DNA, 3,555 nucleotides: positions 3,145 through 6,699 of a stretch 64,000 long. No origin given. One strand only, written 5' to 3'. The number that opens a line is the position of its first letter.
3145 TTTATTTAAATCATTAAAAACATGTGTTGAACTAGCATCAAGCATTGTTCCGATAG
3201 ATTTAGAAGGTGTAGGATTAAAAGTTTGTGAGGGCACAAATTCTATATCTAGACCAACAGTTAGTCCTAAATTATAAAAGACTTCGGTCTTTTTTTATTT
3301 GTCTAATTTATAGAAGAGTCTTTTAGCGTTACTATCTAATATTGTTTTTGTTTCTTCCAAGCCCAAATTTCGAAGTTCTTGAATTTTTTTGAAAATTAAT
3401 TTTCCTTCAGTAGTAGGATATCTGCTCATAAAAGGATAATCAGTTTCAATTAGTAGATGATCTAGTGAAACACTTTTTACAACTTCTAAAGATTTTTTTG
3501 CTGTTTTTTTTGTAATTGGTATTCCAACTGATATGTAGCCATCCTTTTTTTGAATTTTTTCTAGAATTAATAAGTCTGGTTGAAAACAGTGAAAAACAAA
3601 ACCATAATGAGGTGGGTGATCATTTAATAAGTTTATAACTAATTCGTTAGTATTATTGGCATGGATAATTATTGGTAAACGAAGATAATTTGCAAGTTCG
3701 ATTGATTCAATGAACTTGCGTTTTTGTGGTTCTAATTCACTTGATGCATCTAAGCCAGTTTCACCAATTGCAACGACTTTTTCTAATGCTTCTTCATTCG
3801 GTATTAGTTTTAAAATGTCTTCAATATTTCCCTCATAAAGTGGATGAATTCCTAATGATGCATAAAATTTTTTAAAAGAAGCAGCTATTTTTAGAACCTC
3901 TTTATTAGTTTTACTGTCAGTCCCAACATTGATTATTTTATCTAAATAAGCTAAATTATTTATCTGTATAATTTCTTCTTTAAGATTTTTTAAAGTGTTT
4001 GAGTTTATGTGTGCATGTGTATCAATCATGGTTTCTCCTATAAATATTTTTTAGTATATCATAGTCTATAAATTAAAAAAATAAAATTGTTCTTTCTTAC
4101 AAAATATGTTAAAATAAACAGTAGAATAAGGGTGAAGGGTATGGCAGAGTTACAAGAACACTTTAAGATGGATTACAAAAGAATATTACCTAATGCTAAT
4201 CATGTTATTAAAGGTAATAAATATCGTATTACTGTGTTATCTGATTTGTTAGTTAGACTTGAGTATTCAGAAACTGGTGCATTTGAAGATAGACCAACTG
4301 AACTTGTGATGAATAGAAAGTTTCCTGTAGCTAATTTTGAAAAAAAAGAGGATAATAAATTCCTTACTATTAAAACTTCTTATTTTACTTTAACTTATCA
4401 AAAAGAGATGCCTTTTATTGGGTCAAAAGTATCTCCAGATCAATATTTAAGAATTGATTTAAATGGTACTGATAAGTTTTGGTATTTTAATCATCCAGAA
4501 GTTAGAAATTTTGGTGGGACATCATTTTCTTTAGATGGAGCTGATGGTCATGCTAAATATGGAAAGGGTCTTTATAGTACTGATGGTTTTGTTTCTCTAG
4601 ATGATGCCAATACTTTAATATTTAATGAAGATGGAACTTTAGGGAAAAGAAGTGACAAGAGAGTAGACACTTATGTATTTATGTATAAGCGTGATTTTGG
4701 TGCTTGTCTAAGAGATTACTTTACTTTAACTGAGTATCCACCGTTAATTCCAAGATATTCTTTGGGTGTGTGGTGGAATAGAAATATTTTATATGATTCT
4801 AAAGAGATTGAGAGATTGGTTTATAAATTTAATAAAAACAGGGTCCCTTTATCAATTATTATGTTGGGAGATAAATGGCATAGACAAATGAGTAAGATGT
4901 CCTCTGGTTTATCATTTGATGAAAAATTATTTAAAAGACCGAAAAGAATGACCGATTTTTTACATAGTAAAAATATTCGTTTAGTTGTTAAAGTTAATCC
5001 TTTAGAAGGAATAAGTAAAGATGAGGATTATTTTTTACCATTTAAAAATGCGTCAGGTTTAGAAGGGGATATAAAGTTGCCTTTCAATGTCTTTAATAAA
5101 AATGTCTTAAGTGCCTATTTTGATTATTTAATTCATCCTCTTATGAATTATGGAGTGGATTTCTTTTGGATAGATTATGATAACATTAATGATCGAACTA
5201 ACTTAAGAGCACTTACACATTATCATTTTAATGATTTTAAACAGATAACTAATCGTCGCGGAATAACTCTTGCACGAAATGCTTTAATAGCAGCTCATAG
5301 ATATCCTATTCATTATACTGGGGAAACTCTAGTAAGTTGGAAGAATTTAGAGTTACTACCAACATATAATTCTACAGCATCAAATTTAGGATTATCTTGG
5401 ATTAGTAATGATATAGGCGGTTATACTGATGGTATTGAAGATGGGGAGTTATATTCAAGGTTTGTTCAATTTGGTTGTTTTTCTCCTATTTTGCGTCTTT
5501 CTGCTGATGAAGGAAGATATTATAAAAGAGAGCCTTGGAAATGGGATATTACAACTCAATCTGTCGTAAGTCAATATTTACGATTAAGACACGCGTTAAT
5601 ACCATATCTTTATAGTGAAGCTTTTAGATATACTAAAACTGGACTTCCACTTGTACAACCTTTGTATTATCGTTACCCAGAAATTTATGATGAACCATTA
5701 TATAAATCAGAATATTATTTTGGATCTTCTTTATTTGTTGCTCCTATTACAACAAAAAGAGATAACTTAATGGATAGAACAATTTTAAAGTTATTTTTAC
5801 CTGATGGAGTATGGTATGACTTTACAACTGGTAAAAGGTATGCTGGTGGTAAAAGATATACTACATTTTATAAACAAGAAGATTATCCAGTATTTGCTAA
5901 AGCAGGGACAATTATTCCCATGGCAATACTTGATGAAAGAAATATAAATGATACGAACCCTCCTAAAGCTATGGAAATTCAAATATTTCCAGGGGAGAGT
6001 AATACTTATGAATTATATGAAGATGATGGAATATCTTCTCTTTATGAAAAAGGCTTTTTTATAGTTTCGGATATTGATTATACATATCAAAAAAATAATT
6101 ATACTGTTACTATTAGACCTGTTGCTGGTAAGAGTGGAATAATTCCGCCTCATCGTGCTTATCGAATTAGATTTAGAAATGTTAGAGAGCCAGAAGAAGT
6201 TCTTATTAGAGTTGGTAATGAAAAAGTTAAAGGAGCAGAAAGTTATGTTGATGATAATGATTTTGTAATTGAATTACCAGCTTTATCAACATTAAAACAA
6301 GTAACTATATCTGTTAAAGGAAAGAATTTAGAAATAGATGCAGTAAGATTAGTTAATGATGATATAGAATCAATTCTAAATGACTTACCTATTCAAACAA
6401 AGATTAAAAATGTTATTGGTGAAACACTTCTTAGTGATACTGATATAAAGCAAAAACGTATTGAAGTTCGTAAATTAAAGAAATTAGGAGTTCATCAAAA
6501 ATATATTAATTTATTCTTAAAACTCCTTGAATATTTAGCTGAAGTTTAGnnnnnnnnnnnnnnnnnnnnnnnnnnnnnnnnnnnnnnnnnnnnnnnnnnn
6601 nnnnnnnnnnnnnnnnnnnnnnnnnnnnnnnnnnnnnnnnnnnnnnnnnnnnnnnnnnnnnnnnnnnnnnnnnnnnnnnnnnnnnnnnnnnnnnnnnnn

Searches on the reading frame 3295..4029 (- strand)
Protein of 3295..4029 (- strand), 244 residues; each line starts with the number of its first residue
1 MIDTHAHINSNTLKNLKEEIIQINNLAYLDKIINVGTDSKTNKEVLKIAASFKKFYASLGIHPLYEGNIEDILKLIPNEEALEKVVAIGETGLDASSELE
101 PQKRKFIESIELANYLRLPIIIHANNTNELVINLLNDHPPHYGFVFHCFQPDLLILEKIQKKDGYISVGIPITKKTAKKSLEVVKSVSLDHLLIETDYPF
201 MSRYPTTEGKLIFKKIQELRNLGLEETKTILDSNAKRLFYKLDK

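Call 61: search_protein_families(library=pfam, proteins=[window:3295-4029:-], max_evalue=0.0001)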
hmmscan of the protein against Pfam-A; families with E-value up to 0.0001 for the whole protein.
window:3295-4029:- (244 aa): 1 family
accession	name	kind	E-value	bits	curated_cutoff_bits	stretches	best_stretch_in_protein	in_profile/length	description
PF01026.27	TatD_DNase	-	2.2e-52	178.4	27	1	2-239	1-252/253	TatD related DNase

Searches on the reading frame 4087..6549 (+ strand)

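Call 50: search_protein_families(library=pfam, proteins=[window:4087-6549:+], max_evalue=0.001)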
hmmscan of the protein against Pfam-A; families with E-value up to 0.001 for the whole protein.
window:4087-6549:+ (820 aa): 3 families
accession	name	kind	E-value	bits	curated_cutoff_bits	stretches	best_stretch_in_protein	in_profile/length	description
PF01055.32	Glyco_hydro_31_2nd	-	2.9e-48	165.3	23.5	1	218-510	1-327/328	Glycosyl hydrolases family 31 TIM-barrel domain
PF21365.3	Glyco_hydro_31_3rd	-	9.1e-18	65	24.4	1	519-610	1-87/87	Glycosyl hydrolase family 31 C-terminal domain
PF17137.9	DUF5110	-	2.9e-12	46.9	27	1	629-698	2-70/71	Domain of unknown function (DUF5110)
